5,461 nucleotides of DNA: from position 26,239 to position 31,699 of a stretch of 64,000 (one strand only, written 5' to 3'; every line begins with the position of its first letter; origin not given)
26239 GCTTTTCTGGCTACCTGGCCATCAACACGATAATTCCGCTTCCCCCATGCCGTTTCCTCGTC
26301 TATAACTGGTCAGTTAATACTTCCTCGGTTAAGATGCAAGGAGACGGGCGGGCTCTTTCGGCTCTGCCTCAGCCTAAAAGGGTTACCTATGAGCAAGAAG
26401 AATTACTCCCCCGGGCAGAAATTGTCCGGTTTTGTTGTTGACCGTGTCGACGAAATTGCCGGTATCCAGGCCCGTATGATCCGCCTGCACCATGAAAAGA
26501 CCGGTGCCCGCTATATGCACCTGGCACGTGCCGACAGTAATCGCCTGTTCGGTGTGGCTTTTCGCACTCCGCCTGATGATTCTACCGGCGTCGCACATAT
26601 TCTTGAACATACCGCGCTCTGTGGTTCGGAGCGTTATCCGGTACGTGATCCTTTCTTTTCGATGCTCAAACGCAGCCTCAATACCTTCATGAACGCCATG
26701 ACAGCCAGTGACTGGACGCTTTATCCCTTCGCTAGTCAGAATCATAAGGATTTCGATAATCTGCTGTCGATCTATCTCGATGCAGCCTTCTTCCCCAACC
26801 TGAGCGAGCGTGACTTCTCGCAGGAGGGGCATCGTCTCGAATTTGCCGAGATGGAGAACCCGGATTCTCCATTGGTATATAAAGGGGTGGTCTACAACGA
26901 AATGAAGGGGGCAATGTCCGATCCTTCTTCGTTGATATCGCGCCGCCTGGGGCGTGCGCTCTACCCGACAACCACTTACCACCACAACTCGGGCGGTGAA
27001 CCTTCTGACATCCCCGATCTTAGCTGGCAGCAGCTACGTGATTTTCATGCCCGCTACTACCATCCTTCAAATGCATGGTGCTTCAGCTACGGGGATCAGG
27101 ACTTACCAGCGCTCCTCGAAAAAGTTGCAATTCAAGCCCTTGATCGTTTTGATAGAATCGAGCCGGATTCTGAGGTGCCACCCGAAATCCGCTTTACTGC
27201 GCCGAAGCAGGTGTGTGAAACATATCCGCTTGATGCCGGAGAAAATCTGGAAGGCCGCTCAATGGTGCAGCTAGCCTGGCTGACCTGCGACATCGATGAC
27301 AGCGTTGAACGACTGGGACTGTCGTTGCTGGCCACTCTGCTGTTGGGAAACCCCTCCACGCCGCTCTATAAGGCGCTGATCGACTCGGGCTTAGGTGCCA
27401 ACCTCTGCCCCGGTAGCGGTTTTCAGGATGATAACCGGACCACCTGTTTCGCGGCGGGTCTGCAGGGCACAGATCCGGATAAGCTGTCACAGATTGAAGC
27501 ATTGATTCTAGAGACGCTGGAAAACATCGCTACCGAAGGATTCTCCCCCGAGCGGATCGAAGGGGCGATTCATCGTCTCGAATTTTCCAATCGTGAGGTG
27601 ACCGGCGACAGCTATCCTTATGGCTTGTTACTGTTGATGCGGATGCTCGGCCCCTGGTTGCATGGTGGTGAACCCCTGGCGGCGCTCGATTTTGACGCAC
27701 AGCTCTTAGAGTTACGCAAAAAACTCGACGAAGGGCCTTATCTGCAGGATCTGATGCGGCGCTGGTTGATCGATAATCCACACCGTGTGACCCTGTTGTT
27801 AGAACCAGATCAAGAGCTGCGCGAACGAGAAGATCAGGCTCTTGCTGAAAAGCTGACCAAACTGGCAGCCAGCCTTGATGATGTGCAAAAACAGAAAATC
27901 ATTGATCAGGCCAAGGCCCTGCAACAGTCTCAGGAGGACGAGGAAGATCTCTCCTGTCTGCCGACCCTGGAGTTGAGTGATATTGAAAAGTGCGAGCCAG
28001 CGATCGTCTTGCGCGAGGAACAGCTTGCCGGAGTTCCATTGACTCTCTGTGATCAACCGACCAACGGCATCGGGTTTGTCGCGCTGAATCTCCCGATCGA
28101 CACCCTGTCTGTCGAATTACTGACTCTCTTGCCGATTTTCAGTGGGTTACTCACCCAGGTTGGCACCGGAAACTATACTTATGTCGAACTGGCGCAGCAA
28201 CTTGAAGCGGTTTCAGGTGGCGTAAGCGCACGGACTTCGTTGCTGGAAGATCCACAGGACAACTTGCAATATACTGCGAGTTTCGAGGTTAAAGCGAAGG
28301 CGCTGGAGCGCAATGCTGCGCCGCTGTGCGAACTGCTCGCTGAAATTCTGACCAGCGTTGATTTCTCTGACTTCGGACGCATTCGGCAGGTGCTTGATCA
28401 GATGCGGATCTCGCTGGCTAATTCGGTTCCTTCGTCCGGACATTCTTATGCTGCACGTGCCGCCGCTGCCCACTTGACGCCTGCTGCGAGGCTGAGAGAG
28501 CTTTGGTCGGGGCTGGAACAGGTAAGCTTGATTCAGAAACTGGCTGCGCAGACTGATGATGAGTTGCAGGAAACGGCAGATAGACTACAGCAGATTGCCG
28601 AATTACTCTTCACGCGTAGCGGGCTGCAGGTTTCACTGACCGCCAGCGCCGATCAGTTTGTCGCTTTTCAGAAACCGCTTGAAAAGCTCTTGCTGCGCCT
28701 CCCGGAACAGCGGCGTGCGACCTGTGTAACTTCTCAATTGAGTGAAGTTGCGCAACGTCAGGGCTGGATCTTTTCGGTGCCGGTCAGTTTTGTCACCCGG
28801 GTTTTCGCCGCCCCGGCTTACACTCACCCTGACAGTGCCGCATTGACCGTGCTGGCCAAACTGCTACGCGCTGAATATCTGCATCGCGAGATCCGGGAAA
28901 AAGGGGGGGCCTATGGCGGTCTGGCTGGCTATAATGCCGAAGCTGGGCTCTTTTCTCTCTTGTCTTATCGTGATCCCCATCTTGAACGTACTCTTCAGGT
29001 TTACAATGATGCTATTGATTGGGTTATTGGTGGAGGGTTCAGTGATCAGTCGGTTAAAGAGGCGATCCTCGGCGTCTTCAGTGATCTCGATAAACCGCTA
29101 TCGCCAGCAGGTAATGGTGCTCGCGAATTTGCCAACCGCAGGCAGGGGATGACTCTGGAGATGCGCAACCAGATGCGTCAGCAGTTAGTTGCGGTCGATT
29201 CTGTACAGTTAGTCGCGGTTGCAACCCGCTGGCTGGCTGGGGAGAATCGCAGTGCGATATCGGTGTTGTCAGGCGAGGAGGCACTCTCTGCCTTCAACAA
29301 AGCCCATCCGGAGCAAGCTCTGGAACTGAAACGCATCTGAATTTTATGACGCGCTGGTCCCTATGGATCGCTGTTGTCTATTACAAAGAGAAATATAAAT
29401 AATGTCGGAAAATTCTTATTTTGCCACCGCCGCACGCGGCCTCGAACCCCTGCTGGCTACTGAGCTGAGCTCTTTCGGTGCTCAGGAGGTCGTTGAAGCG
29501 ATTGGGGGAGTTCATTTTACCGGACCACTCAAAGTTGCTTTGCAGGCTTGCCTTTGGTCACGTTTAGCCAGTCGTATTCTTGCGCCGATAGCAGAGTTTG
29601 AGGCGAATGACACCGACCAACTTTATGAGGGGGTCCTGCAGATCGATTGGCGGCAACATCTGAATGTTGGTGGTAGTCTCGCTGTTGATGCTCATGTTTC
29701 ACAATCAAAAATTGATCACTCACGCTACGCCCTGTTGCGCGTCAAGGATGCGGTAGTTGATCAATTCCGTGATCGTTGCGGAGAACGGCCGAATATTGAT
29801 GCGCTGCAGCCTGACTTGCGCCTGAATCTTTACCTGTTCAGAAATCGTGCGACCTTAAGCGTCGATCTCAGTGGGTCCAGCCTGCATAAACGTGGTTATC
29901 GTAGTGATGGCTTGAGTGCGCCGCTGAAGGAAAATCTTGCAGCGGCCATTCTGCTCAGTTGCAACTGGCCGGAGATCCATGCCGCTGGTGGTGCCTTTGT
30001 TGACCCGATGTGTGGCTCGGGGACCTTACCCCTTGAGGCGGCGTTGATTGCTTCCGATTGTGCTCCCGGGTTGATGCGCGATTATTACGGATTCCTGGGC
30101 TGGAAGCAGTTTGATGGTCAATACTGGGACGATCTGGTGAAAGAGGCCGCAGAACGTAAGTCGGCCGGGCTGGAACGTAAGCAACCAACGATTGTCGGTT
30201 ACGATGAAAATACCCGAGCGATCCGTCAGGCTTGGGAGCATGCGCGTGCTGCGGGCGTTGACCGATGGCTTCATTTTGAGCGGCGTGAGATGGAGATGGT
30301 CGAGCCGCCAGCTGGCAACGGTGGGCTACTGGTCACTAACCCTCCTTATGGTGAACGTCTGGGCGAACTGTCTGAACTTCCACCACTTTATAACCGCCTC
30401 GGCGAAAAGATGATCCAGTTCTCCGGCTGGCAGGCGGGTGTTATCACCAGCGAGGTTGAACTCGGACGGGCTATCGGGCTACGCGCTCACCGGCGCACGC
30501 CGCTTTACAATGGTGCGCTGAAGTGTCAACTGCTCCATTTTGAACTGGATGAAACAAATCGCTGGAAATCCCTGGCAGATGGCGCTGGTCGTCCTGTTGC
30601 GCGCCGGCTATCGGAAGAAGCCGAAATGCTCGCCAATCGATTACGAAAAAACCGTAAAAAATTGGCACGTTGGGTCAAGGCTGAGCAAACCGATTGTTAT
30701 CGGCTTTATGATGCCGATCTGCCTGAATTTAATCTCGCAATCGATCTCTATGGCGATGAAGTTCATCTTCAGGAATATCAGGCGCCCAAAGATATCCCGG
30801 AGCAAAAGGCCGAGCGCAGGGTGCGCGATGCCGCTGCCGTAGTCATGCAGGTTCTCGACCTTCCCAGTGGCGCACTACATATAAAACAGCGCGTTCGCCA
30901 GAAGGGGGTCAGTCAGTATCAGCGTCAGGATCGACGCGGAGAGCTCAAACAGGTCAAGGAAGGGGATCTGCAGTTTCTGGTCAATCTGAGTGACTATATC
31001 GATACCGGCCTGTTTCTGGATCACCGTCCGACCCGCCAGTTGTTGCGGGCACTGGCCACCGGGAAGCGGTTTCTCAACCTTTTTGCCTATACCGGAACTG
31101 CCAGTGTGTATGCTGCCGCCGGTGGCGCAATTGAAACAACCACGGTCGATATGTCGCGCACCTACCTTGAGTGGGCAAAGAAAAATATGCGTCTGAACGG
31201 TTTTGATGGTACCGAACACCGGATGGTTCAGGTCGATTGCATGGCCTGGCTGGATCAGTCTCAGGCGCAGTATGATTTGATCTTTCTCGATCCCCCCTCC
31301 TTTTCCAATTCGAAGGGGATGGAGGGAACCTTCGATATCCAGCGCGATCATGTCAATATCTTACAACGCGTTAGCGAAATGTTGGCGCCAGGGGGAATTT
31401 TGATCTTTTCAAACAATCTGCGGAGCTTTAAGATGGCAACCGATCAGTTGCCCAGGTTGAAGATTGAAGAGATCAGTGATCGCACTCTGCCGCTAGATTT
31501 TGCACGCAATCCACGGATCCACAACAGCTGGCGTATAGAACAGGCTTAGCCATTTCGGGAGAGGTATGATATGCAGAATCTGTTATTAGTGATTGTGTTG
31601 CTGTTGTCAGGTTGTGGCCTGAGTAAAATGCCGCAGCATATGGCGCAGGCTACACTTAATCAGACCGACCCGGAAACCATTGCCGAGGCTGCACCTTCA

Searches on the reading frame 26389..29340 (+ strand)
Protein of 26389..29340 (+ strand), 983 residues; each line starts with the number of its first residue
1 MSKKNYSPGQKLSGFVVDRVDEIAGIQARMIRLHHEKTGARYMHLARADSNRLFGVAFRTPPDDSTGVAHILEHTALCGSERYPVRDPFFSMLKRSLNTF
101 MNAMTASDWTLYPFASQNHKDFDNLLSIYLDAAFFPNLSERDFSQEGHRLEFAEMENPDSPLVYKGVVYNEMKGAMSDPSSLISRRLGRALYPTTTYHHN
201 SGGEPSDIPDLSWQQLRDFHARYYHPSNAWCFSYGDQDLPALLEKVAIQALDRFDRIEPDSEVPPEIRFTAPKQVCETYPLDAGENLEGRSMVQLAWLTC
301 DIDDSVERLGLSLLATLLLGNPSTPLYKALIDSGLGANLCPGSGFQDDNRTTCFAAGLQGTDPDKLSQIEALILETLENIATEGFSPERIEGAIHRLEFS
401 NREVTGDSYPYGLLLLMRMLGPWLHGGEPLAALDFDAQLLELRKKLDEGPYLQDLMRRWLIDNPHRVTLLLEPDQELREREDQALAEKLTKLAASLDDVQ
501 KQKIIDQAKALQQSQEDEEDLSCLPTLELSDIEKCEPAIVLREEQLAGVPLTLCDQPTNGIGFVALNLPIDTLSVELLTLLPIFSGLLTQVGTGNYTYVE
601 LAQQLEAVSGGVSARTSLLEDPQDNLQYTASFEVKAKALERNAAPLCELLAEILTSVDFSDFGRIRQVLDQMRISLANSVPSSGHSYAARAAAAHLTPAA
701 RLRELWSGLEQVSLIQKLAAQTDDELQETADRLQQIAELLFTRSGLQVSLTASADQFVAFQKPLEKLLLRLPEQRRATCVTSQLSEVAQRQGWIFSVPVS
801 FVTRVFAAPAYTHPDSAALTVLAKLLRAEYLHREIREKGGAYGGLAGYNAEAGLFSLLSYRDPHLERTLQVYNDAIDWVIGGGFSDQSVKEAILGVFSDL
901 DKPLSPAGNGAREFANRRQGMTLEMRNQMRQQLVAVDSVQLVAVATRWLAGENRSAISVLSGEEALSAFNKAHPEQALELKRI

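Call 47: search_protein_families(library=pfam, proteins=[window:26389-29340:+], max_evalue=0.001)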
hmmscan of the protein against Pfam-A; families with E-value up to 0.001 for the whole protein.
window:26389-29340:+ (983 aa): 4 families
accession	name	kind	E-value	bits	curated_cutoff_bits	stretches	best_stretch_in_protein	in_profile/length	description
PF08367.16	M16C_assoc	-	4.4e-73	246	25.3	1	471-718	1-252/252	Peptidase M16C associated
PF05193.26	Peptidase_M16_C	-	5.9e-34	117.9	23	2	211-397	2-181/181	Peptidase M16 inactive domain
PF22516.1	PreP_C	-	1.4e-21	77.2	27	1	817-947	28-157/173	PreP C-terminal domain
PF00675.25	Peptidase_M16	-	2.5e-08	34.4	22.3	1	62-152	27-116/149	Insulinase (Peptidase family M16)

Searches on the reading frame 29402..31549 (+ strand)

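Call 47: search_protein_families(library=pfam, proteins=[window:29402-31549:+], max_evalue=0.001)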
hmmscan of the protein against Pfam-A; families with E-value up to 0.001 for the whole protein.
window:29402-31549:+ (715 aa): 8 families
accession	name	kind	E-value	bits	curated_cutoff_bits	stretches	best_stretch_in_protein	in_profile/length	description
PF01170.24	UPF0020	-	1.9e-43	148.9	22.3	1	164-377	1-195/197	RMKL-like, methyltransferase domain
PF10672.15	Methyltrans_SAM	-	4.8e-28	98.7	27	1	494-673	65-240/286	S-adenosylmethionine-dependent methyltransferase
PF22020.1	RlmL_1st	-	1.4e-17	63.9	27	1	6-60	2-55/55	RlmL ferredoxin-like domain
PF02926.22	THUMP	-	2.3e-17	63.6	20.6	1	69-155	2-84/84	THUMP domain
PF13847.12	Methyltransf_31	-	6.5e-12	45.8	27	1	554-671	4-111/145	Methyltransferase domain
PF03602.21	Cons_hypoth95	-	8.4e-12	45.6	24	1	549-641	37-130/182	Conserved hypothetical protein 95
PF05175.20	MTS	-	7.4e-08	32.7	23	1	544-669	20-138/170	Methyltransferase small domain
PF13649.12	Methyltransf_25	-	4.9e-06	27.6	27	0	564-665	8-97/97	Methyltransferase domain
